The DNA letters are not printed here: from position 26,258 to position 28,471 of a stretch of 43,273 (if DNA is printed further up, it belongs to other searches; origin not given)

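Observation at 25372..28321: m5C methyltransferase translationally coupled to a GHKL (MORC-like) ATPase with a TIR-like C-terminus: candidate nuclease-less R-M-like defence module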

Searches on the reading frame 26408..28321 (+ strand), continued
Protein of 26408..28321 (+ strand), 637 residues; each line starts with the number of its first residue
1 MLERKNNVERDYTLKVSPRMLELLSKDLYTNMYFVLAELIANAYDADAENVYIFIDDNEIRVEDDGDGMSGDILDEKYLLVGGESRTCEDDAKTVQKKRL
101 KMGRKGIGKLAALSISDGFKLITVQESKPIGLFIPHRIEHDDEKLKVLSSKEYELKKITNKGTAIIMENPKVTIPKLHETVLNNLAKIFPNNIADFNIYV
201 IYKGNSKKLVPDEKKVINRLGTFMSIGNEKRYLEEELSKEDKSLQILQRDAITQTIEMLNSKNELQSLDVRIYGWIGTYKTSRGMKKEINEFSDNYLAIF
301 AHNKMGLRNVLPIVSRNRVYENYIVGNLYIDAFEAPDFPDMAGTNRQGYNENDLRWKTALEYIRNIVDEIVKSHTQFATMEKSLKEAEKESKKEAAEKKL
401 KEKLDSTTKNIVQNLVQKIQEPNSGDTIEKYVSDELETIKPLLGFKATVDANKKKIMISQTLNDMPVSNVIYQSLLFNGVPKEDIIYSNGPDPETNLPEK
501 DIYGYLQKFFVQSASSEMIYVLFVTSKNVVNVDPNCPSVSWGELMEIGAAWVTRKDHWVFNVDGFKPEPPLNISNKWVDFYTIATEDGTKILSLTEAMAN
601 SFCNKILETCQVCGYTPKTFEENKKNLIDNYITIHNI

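Call 70: get_annotated_region(hit=H1, flank=7000)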
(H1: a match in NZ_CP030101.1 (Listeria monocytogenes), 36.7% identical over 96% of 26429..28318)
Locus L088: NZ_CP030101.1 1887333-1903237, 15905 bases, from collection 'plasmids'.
description: Listeria monocytogenes strain FDAARGOS_57 plasmid unnamed, complete sequence
organism: Listeria monocytogenes (NCBI taxid 1639)
taxonomy: Bacteria; Bacillota; Bacilli; Bacillales; Listeriaceae; Listeria; Listeria monocytogenes
host: -; source: Environment,water; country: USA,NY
typing (MOB-suite, as given by PLSDB): non-mobilizable
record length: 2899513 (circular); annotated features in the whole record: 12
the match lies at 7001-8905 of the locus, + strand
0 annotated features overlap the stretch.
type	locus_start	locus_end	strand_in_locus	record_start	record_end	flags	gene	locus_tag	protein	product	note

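Call 74: find_encoding_contigs(protein=P0105, flank=10000, max_places=2)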
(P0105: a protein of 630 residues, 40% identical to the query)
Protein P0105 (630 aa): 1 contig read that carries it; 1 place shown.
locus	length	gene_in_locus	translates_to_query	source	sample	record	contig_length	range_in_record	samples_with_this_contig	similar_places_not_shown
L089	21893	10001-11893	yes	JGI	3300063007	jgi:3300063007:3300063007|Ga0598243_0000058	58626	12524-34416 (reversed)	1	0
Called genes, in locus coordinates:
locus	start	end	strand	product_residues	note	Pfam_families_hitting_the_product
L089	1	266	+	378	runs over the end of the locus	PF01734:Patatin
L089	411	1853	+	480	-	PF13676:TIR_2, PF01702:TGT (weak)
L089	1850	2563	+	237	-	PF22175:Ogg-HhH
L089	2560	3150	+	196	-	PF02568:ThiI (faint), PF06508:QueC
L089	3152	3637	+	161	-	PF13676:TIR_2 (weak), PF08937:ThsB_TIR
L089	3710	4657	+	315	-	PF01582:TIR (weak), PF13676:TIR_2, PF27176:Y4lF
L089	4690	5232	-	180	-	PF00271:Helicase_C (weak)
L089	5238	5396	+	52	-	-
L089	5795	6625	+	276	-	PF02498:Bro-N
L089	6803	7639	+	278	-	PF02498:Bro-N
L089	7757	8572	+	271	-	PF13391:HNH_2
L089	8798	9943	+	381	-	PF00145:DNA_methylase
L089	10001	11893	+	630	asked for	PF13589:HATPase_c_3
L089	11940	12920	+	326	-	PF13391:HNH_2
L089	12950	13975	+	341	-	PF08378:NERD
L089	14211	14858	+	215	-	PF13310:Virulence_RhuM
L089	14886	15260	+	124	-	PF13310:Virulence_RhuM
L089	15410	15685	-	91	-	-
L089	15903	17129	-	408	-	PF00817:IMS, PF21999:IMS_HHH_1 (faint), PF11799:IMS_C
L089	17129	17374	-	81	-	-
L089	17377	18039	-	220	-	PF01726:LexA_DNA_bind, PF13730:HTH_36 (weak), PF00717:Peptidase_S24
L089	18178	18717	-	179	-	-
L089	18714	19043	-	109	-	-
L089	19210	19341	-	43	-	-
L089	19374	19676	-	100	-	-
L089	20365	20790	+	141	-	PF07883:Cupin_2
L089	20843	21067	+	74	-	-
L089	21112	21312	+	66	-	-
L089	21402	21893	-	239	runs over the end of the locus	PF00072:Response_reg, PF00486:Trans_reg_C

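Call 75: find_encoding_contigs(protein=P0114, flank=10000, max_places=2)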
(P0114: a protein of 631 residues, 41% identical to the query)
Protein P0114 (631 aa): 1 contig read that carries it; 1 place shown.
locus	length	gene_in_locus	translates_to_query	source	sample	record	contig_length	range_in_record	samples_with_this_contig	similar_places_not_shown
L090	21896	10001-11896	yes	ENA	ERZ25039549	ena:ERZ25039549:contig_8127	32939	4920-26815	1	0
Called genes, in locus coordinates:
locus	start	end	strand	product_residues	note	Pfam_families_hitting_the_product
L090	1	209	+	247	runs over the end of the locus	-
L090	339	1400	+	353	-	PF00145:DNA_methylase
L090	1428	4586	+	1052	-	PF00176:SNF2-rel_dom, PF04851:ResIII (faint), PF00271:Helicase_C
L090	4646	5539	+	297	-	-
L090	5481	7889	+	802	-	PF20473:MmeI_Mtase (weak), PF07669:Eco57I, PF20473:MmeI_Mtase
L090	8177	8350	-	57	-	-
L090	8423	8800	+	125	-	-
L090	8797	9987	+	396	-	PF18062:RE_AspBHI_N, PF04471:Mrr_cat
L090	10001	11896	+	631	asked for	PF02518:HATPase_c (faint), PF13589:HATPase_c_3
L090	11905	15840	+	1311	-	PF00271:Helicase_C (weak)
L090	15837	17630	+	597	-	PF09369:MZB (weak)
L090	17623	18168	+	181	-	-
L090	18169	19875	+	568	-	PF08378:NERD, PF13538:UvrD_C_2 (weak)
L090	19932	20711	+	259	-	PF13091:PLDc_2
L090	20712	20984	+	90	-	PF03852:Vsr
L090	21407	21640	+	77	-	-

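Call 76: find_encoding_contigs(protein=P0107, flank=10000, max_places=2)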
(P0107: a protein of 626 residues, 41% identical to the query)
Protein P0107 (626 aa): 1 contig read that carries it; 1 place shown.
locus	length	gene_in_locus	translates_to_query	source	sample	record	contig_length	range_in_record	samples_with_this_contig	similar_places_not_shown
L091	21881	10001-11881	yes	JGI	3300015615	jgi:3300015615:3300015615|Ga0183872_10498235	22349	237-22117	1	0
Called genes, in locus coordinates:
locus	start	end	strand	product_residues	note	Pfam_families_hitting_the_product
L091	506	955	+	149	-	-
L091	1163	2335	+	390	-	PF00145:DNA_methylase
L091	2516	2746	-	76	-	-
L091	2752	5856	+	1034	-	PF00176:SNF2-rel_dom, PF04851:ResIII (weak), PF00271:Helicase_C, PF13307:Helicase_C_2 (weak)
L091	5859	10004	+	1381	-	PF20473:MmeI_Mtase (weak), PF07669:Eco57I, PF20466:MmeI_TRD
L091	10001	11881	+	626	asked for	PF13589:HATPase_c_3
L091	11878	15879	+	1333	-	PF00271:Helicase_C (weak)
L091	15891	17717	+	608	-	PF09369:MZB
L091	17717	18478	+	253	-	PF13091:PLDc_2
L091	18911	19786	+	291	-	PF13391:HNH_2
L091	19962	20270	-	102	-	-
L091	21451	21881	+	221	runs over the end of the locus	?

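Call 85: find_encoding_contigs(protein=P0111, flank=10000, max_places=2)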
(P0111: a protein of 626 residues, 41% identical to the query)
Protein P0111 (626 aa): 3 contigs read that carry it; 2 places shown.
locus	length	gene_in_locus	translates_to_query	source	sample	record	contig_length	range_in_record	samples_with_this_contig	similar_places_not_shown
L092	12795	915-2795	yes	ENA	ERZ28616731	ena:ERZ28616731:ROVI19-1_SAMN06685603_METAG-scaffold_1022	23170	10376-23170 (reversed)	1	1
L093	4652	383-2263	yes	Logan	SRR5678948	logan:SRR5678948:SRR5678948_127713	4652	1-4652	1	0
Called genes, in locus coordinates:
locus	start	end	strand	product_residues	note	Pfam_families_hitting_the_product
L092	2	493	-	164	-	?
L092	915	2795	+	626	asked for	PF13589:HATPase_c_3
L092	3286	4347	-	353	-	PF00145:DNA_methylase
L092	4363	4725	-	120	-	-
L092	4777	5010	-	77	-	-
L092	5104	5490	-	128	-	PF13356:Arm-DNA-bind_3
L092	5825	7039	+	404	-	PF13356:Arm-DNA-bind_3 (weak), PF24624:Int_N (faint), PF00589:Phage_integrase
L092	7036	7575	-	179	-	-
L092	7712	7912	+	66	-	PF12728:HTH_17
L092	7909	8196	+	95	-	-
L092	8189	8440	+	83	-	-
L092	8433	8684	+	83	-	-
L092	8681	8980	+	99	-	-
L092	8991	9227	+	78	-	PF14090:HTH_39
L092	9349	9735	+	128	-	-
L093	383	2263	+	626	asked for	PF13589:HATPase_c_3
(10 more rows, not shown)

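Call 86: find_encoding_contigs(protein=P0119, flank=10000, max_places=2)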
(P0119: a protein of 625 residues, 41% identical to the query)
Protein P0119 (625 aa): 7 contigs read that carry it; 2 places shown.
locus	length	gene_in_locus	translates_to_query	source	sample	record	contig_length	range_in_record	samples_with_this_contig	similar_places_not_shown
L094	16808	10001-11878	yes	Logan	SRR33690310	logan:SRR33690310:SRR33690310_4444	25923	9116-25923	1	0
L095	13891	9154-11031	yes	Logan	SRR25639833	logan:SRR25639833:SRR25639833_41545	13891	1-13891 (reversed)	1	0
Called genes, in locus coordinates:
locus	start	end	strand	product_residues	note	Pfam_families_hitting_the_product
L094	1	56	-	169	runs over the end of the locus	PF03703:bPH_2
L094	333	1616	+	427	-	PF01546:Peptidase_M20, PF07687:M20_dimer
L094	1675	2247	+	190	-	PF01613:Flavin_Reduct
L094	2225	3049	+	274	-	PF02535:Zip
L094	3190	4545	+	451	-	PF07969:Amidohydro_3 (faint), PF01979:Amidohydro_1, PF12890:DHOase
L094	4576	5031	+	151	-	-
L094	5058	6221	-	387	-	PF01041:DegT_DnrJ_EryC1, PF00155:Aminotran_1_2 (faint)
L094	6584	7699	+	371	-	PF00145:DNA_methylase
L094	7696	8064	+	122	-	-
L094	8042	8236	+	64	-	-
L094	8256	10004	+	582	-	PF02463:SMC_N (faint), PF11398:DUF2813 (faint), PF13175:AAA_15, PF13304:AAA_21, PF20469:OLD-like_TOPRIM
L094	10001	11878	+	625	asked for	PF13589:HATPase_c_3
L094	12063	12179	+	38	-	-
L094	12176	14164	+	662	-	PF02518:HATPase_c (weak), PF13589:HATPase_c_3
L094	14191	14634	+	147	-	PF03852:Vsr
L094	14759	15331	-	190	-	PF03352:Adenine_glyco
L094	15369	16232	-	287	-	-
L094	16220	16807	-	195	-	?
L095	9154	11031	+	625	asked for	PF13589:HATPase_c_3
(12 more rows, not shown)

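Call 87: find_encoding_contigs(protein=P0120, flank=10000, max_places=2)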
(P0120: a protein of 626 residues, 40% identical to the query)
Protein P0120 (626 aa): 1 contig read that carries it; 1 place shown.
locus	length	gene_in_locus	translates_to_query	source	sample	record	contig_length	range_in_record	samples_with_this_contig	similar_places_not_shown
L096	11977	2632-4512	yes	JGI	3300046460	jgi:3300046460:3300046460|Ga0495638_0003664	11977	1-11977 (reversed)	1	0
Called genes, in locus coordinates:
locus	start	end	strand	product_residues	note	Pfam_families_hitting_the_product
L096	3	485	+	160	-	?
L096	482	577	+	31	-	-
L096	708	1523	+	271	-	PF00580:UvrD-helicase (weak)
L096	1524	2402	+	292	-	PF13361:UvrD_C, PF13538:UvrD_C_2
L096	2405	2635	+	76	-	-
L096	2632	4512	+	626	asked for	PF13589:HATPase_c_3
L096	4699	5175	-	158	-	-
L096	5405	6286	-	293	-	-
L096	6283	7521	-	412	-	PF00145:DNA_methylase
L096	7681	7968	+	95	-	-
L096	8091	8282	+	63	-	PF06283:ThuA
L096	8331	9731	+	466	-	PF00990:GGDEF, PF17853:GGDEF_2 (weak)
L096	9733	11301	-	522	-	-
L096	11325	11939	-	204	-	-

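Call 92: search_solved_structures(query=A2, max_evalue=1, show_alignments=1)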
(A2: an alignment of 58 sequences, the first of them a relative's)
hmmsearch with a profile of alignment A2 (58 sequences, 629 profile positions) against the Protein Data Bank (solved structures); distinct sequences matched with E-value up to 1: 134 (the best 60 are shown).
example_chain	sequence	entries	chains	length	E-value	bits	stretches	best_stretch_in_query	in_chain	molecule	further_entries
9phb_G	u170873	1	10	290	1.3e-09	40.1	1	395-562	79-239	SpbK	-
2ior_A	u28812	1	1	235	0.00013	23.6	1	12-122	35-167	Chaperone protein htpG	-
2esa_A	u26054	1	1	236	0.00046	21.7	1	11-125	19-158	Endoplasmin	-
1tbw_A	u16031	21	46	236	0.00062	21.3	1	11-125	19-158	Endoplasmin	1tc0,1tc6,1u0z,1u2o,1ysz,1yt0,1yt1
5in9_A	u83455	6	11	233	0.00069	21.1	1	11-125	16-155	Endoplasmin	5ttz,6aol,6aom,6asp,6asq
3k60_A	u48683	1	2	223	0.00078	21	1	14-122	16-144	Heat shock protein 86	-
3h80_A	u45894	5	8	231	0.00082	20.9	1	49-123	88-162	Heat shock protein 83-1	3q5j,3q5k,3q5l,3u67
3o6o_A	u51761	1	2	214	0.0012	20.3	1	50-121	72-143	Heat shock protein 83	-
1y4s_A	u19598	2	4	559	0.0013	20.3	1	12-122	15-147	Chaperone protein htpG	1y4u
3omu_A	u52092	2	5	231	0.0016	19.9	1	50-121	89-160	Heat shock protein 83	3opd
2iop_A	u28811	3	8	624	0.0017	19.9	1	12-122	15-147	Chaperone protein htpG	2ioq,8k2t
9d9d_A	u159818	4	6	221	0.0021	19.6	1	49-122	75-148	Heat shock protein 90 homolog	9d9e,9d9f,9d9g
6cji_A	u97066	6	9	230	0.0024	19.3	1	49-122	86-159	Heat shock protein 90 homolog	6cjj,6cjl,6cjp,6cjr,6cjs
2o1w_A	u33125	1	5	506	0.0046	18.4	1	11-124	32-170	Endoplasmin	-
9cdi_A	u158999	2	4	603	0.0052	18.2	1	26-135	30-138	ATPase MORC2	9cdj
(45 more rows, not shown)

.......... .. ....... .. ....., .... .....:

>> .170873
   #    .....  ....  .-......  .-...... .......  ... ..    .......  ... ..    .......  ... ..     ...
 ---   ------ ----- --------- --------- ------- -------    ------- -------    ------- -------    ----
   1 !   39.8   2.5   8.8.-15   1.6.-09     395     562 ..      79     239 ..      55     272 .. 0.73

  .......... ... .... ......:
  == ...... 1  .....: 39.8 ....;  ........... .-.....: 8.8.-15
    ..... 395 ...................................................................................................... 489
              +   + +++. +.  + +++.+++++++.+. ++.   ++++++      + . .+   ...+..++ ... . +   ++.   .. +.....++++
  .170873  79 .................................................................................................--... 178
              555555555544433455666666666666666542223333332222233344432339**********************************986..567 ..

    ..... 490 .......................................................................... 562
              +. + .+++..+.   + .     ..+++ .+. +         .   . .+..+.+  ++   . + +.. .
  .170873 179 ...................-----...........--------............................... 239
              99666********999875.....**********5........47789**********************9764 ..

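Call 97: search_protein_families(library=pfam, proteins=[L094:8256-10004:+, L090:8797-9987:+], max_evalue=0.001)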
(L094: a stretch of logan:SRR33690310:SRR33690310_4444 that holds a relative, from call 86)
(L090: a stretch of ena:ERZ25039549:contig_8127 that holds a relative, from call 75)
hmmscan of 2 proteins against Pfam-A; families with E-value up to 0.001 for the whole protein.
L094:8256-10004:+ (582 aa): 6 families
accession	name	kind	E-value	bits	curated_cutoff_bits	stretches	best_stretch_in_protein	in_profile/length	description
PF13175.12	AAA_15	-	6.8e-27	95.5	32.1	1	1-334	1-374/374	AAA ATPase domain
PF20469.4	OLD-like_TOPRIM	-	1.1e-16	61.6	23.2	1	429-494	1-67/67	Overcoming lysogenization defect protein-like, TOPRIM domain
PF13304.12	AAA_21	-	1.4e-13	52.1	27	1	286-334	259-303/304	AAA domain, putative AbiEii toxin, Type IV TA system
PF02463.25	SMC_N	-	8.2e-07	29.1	40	1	3-43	2-45/220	RecF/RecN/SMC N terminal domain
PF11398.14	DUF2813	-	2e-06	27.9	21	0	1-45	1-45/372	Protein of unknown function (DUF2813)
PF13476.12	AAA_23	-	0.00023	22.3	27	0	5-44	1-41/201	AAA domain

L090:8797-9987:+ (396 aa): 2 families
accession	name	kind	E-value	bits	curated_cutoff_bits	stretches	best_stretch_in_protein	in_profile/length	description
PF18062.7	RE_AspBHI_N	-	1.2e-62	211.2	27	1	28-201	4-175/185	Restriction endonuclease AspBHI N-terminal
PF04471.18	Mrr_cat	-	6.9e-12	45.9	21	1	250-373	5-114/115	Restriction endonuclease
